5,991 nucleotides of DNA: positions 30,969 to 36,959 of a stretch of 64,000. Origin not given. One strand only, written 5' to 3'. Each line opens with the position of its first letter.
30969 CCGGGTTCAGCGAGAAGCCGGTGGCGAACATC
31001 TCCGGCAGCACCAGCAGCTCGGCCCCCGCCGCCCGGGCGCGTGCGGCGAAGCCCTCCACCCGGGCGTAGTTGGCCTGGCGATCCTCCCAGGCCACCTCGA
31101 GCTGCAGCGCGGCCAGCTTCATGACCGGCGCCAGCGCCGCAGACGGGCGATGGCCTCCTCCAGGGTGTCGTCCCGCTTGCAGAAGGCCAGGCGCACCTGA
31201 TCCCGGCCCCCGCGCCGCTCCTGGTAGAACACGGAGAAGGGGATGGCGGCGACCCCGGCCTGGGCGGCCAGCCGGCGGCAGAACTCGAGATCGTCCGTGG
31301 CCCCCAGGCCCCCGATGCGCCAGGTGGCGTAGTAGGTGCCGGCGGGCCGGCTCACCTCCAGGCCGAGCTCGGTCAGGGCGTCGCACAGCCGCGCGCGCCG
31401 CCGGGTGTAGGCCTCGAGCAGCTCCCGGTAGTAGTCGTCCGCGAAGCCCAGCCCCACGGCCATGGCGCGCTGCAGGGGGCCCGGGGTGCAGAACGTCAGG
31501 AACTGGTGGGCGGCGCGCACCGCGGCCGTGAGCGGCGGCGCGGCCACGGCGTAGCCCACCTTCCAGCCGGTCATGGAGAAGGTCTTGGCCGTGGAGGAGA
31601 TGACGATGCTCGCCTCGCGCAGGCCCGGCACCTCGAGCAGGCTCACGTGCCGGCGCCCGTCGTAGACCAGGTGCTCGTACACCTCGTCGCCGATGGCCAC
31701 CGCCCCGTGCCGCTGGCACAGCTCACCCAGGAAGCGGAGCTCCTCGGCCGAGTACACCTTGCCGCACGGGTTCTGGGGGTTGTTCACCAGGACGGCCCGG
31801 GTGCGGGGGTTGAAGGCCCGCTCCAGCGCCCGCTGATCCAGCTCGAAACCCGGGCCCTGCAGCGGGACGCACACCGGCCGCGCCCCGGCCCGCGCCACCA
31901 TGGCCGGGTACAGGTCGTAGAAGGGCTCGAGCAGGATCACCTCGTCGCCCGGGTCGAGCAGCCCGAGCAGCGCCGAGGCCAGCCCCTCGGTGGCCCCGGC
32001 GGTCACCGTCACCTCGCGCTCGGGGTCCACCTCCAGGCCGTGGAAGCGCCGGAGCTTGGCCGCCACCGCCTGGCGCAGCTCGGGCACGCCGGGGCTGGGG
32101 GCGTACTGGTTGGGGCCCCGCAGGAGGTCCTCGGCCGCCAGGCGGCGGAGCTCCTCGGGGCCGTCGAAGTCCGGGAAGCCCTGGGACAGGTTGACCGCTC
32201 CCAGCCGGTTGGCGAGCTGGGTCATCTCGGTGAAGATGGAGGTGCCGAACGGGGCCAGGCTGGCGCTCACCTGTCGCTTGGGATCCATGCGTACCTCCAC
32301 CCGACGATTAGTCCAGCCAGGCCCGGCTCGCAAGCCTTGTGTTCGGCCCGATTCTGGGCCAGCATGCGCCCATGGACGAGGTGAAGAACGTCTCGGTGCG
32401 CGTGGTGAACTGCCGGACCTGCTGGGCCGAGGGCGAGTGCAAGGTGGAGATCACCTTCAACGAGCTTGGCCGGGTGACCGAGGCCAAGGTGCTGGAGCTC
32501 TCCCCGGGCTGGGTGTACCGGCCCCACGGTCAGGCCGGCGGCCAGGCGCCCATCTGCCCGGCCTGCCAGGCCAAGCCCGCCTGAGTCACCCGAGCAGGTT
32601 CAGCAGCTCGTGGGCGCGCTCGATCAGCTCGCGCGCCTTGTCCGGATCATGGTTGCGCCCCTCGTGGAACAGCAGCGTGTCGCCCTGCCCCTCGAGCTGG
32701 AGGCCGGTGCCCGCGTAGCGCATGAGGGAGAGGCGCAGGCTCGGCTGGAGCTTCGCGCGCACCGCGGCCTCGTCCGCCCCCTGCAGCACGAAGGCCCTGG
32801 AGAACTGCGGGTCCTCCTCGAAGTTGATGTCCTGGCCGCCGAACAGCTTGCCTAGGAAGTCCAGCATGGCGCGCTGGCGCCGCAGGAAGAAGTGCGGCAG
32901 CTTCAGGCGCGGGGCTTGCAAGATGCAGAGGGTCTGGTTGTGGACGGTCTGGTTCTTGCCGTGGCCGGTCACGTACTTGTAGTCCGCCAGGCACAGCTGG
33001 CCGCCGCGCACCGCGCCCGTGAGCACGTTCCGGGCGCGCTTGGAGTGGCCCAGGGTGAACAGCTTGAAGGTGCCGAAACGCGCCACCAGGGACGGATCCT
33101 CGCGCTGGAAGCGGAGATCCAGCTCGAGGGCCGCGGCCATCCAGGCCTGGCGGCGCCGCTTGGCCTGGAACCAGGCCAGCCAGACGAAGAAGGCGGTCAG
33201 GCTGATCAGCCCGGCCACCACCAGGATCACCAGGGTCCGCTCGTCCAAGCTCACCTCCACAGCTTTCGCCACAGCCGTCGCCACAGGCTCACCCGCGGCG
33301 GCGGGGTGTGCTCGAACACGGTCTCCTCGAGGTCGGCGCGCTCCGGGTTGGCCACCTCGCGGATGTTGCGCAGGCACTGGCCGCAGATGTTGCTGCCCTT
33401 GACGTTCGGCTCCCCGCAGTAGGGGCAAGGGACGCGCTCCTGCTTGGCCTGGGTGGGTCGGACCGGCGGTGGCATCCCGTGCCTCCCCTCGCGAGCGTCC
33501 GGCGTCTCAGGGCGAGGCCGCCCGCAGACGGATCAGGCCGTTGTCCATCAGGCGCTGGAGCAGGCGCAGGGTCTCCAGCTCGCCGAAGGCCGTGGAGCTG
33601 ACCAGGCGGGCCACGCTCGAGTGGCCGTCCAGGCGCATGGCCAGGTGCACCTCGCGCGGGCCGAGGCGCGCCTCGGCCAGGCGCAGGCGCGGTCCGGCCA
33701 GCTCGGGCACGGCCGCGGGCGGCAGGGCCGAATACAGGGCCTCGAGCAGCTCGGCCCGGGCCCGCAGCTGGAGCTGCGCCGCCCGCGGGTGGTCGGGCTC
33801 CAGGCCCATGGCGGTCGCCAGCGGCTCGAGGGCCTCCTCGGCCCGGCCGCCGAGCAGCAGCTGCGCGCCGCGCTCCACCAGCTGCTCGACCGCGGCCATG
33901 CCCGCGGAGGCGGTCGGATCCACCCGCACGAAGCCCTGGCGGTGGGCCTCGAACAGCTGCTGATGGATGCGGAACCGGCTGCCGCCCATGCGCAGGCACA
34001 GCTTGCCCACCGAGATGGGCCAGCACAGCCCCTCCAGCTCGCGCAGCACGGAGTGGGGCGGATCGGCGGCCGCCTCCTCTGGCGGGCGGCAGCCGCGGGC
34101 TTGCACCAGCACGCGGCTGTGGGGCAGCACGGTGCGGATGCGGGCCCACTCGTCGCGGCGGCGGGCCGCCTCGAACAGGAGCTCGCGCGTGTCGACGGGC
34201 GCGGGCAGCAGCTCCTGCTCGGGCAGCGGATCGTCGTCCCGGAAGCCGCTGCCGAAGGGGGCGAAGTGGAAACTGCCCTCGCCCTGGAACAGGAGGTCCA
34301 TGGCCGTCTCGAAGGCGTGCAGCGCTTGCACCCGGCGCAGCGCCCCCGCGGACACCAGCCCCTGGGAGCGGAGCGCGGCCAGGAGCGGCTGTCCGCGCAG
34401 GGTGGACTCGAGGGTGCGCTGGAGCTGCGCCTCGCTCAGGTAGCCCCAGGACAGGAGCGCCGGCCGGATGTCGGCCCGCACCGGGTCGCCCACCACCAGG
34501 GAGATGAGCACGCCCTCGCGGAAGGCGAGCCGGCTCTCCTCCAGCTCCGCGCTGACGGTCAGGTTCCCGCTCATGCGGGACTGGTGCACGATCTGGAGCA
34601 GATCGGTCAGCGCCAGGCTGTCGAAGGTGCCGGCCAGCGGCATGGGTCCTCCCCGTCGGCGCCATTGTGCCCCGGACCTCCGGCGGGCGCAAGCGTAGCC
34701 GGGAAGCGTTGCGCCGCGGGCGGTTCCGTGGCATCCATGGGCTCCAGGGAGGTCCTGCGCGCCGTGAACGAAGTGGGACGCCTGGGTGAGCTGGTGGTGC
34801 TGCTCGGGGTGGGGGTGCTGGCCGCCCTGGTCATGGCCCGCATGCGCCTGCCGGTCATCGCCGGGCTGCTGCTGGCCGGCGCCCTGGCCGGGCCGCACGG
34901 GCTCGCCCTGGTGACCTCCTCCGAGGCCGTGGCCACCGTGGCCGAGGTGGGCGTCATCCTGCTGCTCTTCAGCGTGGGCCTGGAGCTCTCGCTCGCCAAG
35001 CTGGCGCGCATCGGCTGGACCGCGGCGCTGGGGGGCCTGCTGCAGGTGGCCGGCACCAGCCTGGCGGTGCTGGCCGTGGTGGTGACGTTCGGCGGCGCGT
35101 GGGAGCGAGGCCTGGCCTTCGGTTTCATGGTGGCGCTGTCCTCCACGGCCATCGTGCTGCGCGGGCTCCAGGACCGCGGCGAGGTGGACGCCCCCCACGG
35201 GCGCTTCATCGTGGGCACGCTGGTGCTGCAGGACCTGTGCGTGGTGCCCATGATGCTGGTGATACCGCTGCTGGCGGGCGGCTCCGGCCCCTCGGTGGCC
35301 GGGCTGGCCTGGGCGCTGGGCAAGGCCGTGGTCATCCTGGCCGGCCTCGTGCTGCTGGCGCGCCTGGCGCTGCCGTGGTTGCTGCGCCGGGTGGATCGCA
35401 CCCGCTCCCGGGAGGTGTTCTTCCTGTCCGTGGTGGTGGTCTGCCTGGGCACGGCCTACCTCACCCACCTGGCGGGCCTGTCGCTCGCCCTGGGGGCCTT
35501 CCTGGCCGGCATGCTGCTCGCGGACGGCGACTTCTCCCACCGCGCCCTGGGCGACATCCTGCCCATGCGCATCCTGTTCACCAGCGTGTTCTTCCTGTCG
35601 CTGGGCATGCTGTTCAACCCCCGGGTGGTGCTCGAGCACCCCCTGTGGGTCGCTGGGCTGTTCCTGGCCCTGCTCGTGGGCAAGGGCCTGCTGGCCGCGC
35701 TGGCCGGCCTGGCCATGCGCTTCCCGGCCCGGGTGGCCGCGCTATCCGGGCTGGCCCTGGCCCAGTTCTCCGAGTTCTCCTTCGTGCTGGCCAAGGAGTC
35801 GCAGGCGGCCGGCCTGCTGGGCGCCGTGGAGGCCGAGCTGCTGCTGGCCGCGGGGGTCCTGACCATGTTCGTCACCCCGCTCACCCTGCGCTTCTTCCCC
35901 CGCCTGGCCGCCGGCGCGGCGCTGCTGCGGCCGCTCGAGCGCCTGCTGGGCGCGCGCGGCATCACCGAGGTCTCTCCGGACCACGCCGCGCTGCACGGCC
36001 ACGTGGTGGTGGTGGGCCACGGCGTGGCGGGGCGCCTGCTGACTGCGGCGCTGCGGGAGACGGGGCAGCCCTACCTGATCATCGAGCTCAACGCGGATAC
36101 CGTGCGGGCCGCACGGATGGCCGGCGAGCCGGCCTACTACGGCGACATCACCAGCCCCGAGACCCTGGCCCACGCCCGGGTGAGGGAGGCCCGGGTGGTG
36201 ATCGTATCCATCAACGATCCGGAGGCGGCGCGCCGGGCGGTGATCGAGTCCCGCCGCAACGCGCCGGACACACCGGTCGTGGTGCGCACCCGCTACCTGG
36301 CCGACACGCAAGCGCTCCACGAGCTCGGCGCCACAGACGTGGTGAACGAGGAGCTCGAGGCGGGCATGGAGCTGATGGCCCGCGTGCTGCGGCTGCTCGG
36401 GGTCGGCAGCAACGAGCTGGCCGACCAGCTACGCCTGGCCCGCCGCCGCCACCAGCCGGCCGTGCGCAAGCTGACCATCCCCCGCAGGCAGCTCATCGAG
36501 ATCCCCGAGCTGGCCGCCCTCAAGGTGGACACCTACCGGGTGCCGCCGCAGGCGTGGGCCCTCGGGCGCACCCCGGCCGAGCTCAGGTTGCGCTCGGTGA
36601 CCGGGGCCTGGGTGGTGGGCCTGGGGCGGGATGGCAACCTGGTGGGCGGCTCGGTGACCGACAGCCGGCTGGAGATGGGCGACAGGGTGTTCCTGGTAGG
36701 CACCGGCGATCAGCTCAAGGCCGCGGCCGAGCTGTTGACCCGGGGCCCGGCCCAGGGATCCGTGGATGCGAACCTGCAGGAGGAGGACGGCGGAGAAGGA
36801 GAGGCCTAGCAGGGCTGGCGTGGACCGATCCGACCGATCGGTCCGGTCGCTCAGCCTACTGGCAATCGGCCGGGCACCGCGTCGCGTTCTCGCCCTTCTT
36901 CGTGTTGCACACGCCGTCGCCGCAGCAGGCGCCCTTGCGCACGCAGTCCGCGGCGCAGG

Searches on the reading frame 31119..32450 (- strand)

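Call 83: search_protein_families(library=pfam, proteins=[window:31119-32450:-], max_evalue=0.0001)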
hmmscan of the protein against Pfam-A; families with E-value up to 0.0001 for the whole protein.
window:31119-32450:- (443 aa): 3 families
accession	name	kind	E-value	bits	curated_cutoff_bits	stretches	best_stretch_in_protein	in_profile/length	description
PF00155.27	Aminotran_1_2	-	1.8e-58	198.9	19.7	1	86-437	4-361/361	Aminotransferase class I and II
PF01041.23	DegT_DnrJ_EryC1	-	3.5e-06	26.9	19.8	1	145-255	40-145/360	DegT/DnrJ/EryC1/StrS aminotransferase family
PF12897.13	Asp_aminotransf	-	1.6e-05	24.3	27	1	171-417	127-383/421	Aspartate amino-transferase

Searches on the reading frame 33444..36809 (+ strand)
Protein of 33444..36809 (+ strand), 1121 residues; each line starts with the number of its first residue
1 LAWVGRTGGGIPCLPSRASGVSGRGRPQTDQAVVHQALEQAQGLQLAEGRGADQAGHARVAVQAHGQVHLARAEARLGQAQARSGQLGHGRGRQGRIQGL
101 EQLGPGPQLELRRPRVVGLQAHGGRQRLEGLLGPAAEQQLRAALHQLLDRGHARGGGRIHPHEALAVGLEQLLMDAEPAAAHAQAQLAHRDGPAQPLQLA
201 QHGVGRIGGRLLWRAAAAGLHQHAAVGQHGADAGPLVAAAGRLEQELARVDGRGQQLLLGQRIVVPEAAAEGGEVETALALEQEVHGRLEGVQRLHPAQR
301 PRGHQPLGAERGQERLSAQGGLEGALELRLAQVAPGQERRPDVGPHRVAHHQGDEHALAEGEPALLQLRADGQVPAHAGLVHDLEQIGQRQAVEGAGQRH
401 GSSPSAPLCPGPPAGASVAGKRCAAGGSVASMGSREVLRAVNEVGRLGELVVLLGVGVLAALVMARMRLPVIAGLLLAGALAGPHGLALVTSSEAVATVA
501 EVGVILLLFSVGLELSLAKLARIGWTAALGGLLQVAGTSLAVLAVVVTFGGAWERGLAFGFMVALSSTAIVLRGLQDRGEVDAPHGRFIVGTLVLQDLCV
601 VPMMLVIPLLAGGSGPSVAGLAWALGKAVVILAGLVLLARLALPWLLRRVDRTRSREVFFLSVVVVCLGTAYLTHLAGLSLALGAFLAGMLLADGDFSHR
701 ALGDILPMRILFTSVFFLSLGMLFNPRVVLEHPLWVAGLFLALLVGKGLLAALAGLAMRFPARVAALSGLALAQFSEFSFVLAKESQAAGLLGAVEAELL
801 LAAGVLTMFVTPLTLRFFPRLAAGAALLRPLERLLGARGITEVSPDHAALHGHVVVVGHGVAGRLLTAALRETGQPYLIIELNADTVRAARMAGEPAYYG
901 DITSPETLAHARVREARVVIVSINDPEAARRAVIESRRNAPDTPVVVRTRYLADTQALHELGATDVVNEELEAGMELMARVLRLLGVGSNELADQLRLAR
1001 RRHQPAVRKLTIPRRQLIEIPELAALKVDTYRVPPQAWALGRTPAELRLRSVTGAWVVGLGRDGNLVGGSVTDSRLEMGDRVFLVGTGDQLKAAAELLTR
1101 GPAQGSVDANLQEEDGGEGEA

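Call 14: search_protein_families(library=pfam, proteins=[window:33444-36809:+], max_evalue=0.01)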
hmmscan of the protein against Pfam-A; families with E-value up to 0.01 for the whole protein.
window:33444-36809:+ (1121 aa): 3 families
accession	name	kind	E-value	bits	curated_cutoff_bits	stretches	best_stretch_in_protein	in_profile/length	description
PF00999.27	Na_H_Exchanger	-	6.7e-54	183.6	26.2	1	459-817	6-371/375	Sodium/hydrogen exchanger, transmembrane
PF02254.24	TrkA_N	-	1.1e-21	77.8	23.8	1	854-968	1-115/116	TrkA-N domain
PF02080.26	TrkA_C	-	1.8e-08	34.6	27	1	1031-1098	4-70/71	TrkA-C domain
